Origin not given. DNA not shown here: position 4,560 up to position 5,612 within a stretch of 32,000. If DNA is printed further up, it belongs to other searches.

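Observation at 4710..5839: RHH DNA-binding protein coupled to a minimal FtsZ/tubulin GTPase-domain-only protein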

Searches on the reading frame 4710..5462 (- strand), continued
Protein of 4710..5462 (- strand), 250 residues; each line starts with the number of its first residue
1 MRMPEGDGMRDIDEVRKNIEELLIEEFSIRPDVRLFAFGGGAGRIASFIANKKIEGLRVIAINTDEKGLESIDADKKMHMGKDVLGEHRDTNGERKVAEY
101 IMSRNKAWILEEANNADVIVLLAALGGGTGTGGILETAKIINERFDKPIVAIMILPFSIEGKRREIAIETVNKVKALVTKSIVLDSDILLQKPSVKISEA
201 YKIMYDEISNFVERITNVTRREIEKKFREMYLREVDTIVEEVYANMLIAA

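Call 53: fold_search(model_id=the predicted structure, library=pdb)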
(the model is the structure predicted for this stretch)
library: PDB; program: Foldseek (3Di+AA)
matches with E <= 10: 1924; with E <= 0.001: 315
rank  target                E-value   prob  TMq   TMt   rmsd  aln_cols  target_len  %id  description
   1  1w5f_A                6.1e-14  1.00  0.69  0.56   5.5       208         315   25  FtsZ, T7 mutated, domain swapped (T. maritima) (released 2004-12-01)
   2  1w5a_A                8.1e-14  1.00  0.68  0.52   3.2       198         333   27  FtsZ dimer, MgGTP soak (M. jannaschii) (released 2004-12-01)
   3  1w5a_B                8.6e-14  1.00  0.69  0.53   2.5       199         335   27  FtsZ dimer, MgGTP soak (M. jannaschii) (released 2004-12-01)
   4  1w58                  2.1e-13  1.00  0.69  0.52   4.5       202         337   26  FtsZ GMPCPP soak I213 (M. jannaschii) (released 2004-12-01)
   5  1fsz                  2.3e-13  1.00  0.70  0.53   4.5       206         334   26  CRYSTAL STRUCTURE OF THE CELL-DIVISION PROTEIN FTSZ AT 2.8A RESOLUTION (released 1998-06-24)
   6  1w59_A                2.5e-13  1.00  0.70  0.51   3.0       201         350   26  FtsZ dimer, empty (M. jannaschii) (released 2004-12-01)
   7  7ojd                  4.7e-13  1.00  0.70  0.57   1.8       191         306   26  SaFtsZ(D46A) complexed with GDP (released 2022-03-02)
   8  1w5e_B                4.9e-13  1.00  0.70  0.54   4.4       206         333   26  FtsZ W319Y mutant, P1 (M. jannaschii) (released 2004-12-01)
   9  6y1v_A                5.2e-13  1.00  0.67  0.56   2.2       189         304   29  Mycobacterium tuberculosis FtsZ-GTP-gamma-S in complex with 4-hydroxycoumarin (released 2021-06-09)
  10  6kvq                  7.0e-13  1.00  0.70  0.57   1.8       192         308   27  S. aureus FtsZ in complex with BOFP (compound 3) (released 2020-01-15)
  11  3wgk_A                8.3e-13  1.00  0.69  0.57   2.1       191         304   27  STAPHYLOCOCCUS AUREUS FTSZ T7 mutant substituted for GAG, DeltaT7GAG-GDP (released 2013-12-25)
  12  2vap                  9.4e-13  1.00  0.69  0.53   2.8       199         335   27  FtsZ GDP M. jannaschii (released 2007-09-11)
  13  7yop_B                9.4e-13  1.00  0.61  0.51  11.1       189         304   23  Spiroplasma melliferum FtsZ bound to GMPPNP (released 2023-08-16)
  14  2rhj                  9.9e-13  1.00  0.63  0.51   4.8       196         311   26  Synthetic Gene Encoded Bacillus Subtilis FtsZ with Two Sulfate Ions and Sodium Ion in the Nucleotide Pocket (released 2008-10-21)
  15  7oja                  1.1e-12  1.00  0.70  0.57   1.8       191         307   27  SaFtsZ(D210N) complexed with GDP (released 2022-03-02)
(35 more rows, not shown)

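Call 57: find_encoding_contigs(protein=P0119, flank=2500, max_places=2)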
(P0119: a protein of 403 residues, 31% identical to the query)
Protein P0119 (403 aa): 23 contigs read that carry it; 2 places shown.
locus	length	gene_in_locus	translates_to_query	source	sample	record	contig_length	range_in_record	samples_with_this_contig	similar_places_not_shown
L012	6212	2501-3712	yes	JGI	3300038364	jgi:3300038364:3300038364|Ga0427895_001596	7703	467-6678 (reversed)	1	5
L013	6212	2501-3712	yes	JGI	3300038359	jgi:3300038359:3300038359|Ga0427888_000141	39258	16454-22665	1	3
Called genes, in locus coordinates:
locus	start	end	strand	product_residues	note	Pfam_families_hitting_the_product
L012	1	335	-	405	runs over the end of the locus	PF13385:Laminin_G_3, PF00041:fn3 (faint), PF16656:Pur_ac_phosph_N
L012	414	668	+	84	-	PF01165:Ribosomal_S21 (weak)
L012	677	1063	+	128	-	PF02130:YbeY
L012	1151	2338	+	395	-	PF11104:PilM_2, PF02491:SHS2_FTSA, PF14450:FtsA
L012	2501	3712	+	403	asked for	PF00091:Tubulin, PF12327:FtsZ_C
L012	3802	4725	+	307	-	PF00890:FAD_binding_2 (faint), PF01134:GIDA (faint), PF01266:DAO (faint), PF01946:Thi4 (faint), PF03486:HI0933_like (faint), PF07992:Pyr_redox_2, PF13738:Pyr_redox_3, PF00070:Pyr_redox, +1 more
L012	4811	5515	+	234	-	PF13462:Thioredoxin_4, PF01323:DSBA (weak)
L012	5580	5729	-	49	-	-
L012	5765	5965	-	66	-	-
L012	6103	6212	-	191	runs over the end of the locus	?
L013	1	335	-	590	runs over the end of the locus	PF13385:Laminin_G_3, PF00041:fn3 (faint), PF16656:Pur_ac_phosph_N, PF25814:fn3_SORL1 (faint)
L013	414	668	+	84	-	PF01165:Ribosomal_S21 (weak)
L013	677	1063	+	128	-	PF02130:YbeY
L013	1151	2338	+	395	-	PF11104:PilM_2, PF02491:SHS2_FTSA, PF14450:FtsA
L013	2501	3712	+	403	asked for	PF00091:Tubulin, PF12327:FtsZ_C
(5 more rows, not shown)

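Call 58: find_encoding_contigs(protein=P0090, flank=2500, max_places=1)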
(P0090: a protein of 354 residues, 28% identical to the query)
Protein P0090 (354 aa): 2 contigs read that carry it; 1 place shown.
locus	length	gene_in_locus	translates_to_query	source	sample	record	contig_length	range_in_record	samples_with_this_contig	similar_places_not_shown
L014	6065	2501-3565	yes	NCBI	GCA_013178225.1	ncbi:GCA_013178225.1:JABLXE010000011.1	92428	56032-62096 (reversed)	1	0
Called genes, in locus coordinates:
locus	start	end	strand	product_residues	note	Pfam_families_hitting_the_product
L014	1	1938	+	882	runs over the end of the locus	PF00690:Cation_ATPase_N, PF00122:E1-E2_ATPase, PF00702:Hydrolase, PF13246:Cation_ATPase, PF12710:HAD, PF00689:Cation_ATPase_C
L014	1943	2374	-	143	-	PF03686:UPF0146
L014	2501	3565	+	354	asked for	PF00091:Tubulin, PF12327:FtsZ_C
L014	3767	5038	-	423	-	PF20695:UbiD_N, PF01977:UbiD, PF20696:UbiD_C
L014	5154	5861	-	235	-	PF07758:DUF1614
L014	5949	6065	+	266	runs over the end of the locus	PF02374:ArsA_ATPase (weak), PF09140:MipZ (faint), PF10609:ParA, PF13614:AAA_31, PF01656:CbiA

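Call 60: find_encoding_contigs(protein=P0057, flank=2500, max_places=2)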
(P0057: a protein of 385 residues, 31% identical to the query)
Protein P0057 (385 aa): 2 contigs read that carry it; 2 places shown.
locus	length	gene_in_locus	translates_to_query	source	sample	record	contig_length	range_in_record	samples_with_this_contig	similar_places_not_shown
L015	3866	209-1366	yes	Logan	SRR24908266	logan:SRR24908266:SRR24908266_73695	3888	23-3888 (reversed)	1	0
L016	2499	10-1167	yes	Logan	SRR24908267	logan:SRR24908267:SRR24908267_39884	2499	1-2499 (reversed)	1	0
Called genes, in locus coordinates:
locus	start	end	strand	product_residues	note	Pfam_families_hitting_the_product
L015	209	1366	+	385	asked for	PF00091:Tubulin, PF12327:FtsZ_C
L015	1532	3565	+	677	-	PF07693:KAP_NTPase, PF20693:YobI-ATPase (weak)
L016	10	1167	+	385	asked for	PF00091:Tubulin, PF12327:FtsZ_C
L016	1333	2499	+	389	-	?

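Call 61: find_encoding_contigs(protein=P0044, flank=2500, max_places=1)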
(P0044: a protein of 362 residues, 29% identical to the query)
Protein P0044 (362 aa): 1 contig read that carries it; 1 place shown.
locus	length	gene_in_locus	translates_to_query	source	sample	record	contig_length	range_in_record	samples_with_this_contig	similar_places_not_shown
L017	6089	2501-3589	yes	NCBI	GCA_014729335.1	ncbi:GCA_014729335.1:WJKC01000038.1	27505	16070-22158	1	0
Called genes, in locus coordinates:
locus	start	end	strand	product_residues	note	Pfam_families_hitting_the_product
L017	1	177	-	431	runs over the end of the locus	PF18195:GatD_N, PF00710:Asparaginase, PF17763:Asparaginase_C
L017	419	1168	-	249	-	PF00142:Fer4_NifH, PF01656:CbiA, PF02374:ArsA_ATPase (faint), PF06564:CBP_BcsQ, PF10609:ParA, PF13614:AAA_31, PF10609:ParA, PF13500:AAA_26 (weak)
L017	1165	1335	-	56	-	-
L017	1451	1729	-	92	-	-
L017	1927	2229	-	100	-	-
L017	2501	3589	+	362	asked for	PF00091:Tubulin, PF12327:FtsZ_C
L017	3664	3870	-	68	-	-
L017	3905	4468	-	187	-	PF00881:Nitroreductase, PF14512:TM1586_NiRdase (weak)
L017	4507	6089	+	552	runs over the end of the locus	PF04675:DNA_ligase_A_N, PF01068:DNA_ligase_A_M, PF04679:DNA_ligase_A_C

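Call 84: list_cluster_members(proteins=[P0030, P0057, P0080, P0095, P0044, P0028, P0029, P0043, P0073, P0117])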
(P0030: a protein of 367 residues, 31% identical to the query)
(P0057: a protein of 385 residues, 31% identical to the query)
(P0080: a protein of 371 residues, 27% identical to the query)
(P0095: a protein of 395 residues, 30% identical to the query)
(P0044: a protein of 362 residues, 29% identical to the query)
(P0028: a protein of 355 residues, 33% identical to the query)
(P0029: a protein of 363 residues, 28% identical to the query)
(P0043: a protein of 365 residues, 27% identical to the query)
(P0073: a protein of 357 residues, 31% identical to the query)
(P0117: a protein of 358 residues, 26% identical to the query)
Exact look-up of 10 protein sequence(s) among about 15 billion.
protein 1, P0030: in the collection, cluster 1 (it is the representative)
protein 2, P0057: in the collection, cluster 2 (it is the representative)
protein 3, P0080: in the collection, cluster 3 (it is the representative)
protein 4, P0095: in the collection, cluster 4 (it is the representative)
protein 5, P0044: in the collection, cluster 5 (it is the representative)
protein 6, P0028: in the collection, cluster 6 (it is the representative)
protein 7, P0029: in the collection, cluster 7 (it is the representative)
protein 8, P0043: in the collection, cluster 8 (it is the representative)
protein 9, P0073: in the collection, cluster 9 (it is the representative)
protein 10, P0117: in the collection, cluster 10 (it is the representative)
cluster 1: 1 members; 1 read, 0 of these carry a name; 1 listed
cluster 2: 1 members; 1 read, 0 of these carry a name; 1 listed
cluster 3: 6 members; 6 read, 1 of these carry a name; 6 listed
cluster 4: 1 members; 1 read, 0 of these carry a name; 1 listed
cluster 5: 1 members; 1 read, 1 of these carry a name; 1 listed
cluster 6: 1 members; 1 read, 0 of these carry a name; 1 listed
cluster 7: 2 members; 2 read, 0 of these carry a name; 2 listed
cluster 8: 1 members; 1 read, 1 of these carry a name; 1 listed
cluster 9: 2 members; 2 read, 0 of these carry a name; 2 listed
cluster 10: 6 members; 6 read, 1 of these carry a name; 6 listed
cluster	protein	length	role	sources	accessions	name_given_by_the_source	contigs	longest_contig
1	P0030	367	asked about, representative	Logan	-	-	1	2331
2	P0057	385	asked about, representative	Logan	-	-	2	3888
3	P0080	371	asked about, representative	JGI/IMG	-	-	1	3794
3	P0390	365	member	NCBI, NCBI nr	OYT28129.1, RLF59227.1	cell division protein FtsZ [Thermoplasmatales archaeon ex4572_165] | MAG: cell division protein FtsZ [Thermoplasmatales archaeon ex4572_165]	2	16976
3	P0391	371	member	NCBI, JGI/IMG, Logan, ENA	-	-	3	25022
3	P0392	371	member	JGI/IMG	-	-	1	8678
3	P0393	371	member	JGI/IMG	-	-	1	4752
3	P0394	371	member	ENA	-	-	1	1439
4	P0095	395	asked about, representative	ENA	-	-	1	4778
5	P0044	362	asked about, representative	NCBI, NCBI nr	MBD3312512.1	cell division protein FtsZ [archaeon]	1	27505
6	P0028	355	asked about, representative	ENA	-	-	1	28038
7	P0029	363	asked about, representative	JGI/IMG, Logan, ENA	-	-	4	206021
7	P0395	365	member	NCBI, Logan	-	-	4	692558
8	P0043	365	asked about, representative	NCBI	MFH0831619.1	MAG: cell division protein FtsZ [archaeon]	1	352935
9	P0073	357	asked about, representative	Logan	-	-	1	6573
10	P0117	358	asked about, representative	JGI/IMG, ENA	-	-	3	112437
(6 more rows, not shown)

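Call 92: search_dna_similar(query=window:4710-5462:-, collection=plasmids, mode=protein, max_rows=8, max_evalue=0.001)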
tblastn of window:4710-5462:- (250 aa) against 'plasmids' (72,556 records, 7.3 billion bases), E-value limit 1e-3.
Records with a match: 3; places in all: 3; records where one place covers at least 80% of the query: 1.
Best place of each record, by identity: <60% 3.
By first word of the organism name: Haloarcula 2; Salinibaculum 1.
By predicted mobility (MOB-suite, as given by PLSDB): non-mobilizable 3.
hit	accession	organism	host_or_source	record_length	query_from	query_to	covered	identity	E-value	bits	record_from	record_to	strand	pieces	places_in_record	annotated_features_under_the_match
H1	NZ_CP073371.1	Haloarcula sinaiiensis ATCC 33800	cell culture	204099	13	216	82%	29.3%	2e-5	53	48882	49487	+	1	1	ftsZ: cell division protein FtsZ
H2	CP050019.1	Haloarcula sp. JP-L23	-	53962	31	216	74%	31.0%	2e-5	53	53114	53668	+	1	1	none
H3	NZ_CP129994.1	Salinibaculum sp. KK48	cell culture,sediment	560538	31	216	74%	29.9%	2e-4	50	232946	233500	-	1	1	ftsZ: cell division protein FtsZ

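Call 94: get_annotated_region(hit=H1, flank=2500)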
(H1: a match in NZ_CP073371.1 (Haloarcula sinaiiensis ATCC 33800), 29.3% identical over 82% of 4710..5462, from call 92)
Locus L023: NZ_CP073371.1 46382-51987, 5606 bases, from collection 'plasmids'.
description: Haloarcula sinaiiensis ATCC 33800 plasmid pHsi204, complete sequence
organism: Haloarcula sinaiiensis ATCC 33800 (NCBI taxid 662476)
taxonomy: Archaea; Euryarchaeota; Halobacteria; Halobacteriales; Haloarculaceae; Haloarcula; Haloarcula sinaiiensis; Haloarcula sinaiiensis ATCC 33800
host: -; source: cell culture; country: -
typing (MOB-suite, as given by PLSDB): non-mobilizable
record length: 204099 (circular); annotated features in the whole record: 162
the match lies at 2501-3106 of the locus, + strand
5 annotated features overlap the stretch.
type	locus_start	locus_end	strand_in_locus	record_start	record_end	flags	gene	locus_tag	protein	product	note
CDS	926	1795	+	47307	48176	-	-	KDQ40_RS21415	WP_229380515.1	hypothetical protein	-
CDS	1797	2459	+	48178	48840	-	-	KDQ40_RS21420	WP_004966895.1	hypothetical protein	-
CDS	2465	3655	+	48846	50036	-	ftsZ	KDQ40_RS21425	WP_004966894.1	cell division protein FtsZ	GO:0000910 - cytokinesis [Evidence IEA]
CDS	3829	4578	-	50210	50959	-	-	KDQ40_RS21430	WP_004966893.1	glucose 1-dehydrogenase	-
CDS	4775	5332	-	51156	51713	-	-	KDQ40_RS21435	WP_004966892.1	TetR/AcrR family transcriptional regulator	GO:0006355 - regulation of DNA-templated transcription [Evidence IEA]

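Call 95: get_annotated_region(hit=H3, flank=2500)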
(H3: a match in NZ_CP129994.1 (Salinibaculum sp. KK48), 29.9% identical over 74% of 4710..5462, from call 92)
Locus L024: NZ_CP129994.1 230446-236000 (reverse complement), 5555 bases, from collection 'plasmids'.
description: Salinibaculum sp. KK48 plasmid unnamed2, complete sequence
organism: Salinibaculum sp. KK48 (NCBI taxid 3058903)
taxonomy: Archaea; Euryarchaeota; Halobacteria; Halobacteriales; Haloarculaceae; Salinibaculum; Salinibaculum sp. KK48
host: -; source: cell culture,sediment; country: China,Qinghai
typing (MOB-suite, as given by PLSDB): non-mobilizable
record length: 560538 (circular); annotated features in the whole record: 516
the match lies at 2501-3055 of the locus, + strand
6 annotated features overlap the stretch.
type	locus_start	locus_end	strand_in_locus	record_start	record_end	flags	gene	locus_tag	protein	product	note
CDS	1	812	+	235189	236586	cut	-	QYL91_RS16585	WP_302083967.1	phosphoadenosine phosphosulfate reductase family protein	-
CDS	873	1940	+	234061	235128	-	-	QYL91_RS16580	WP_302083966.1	HAMP domain-containing sensor histidine kinase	GO:0007165 - signal transduction [Evidence IEA]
CDS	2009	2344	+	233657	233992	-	-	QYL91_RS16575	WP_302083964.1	ribbon-helix-helix protein, CopG family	GO:0006355 - regulation of DNA-templated transcription [Evidence IEA]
CDS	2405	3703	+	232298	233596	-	ftsZ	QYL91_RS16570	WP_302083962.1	cell division protein FtsZ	GO:0000910 - cytokinesis [Evidence IEA]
CDS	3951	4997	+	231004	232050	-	-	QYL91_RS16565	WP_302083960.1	hypothetical protein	-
CDS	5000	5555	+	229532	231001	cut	-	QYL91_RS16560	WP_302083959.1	hypothetical protein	-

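Call 99: search_protein_families(library=ncbifam, proteins=[L024:2009-2341:+], max_evalue=1)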
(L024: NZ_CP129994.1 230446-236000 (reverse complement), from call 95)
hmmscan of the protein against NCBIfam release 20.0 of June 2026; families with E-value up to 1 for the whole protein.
L024:2009-2341:+ (111 aa): 8 families
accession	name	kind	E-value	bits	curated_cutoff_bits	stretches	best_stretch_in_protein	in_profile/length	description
NF058555.1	TransRegCdrSHalo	equivalog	7.2e-16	57.9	100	1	13-64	1-52/61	transcriptional regulator CdrS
NF041551.1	YlcI_YnfO_N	subfamily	3.6e-06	26.9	30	1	15-49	4-36/42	YlcI/YnfO family protein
NF002815.0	PRK02967.1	equivalog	0.00094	19.2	83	1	13-52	1-40/139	nickel-responsive transcriptional regulator NikR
TIGR02606.1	antidote_CC2985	hypoth_equivalog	0.0015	18.5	46.2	1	18-68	4-54/70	type II toxin-antitoxin system ParD family antitoxin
NF002169.0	PRK01002.1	subfamily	0.0031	17.4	111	1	12-50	3-41/141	nickel responsive regulator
TIGR02793.1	nikR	equivalog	0.016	15.5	175.45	1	15-49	2-36/129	nickel-responsive transcriptional regulator NikR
NF003381.0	PRK04460.1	equivalog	0.016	15.3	105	1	13-49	4-40/139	nickel-responsive transcriptional regulator NikR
NF053762.1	aCcr1_fam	equivalog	0.075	12.9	60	1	38-51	24-37/38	aCcr1 family cell cycle regulator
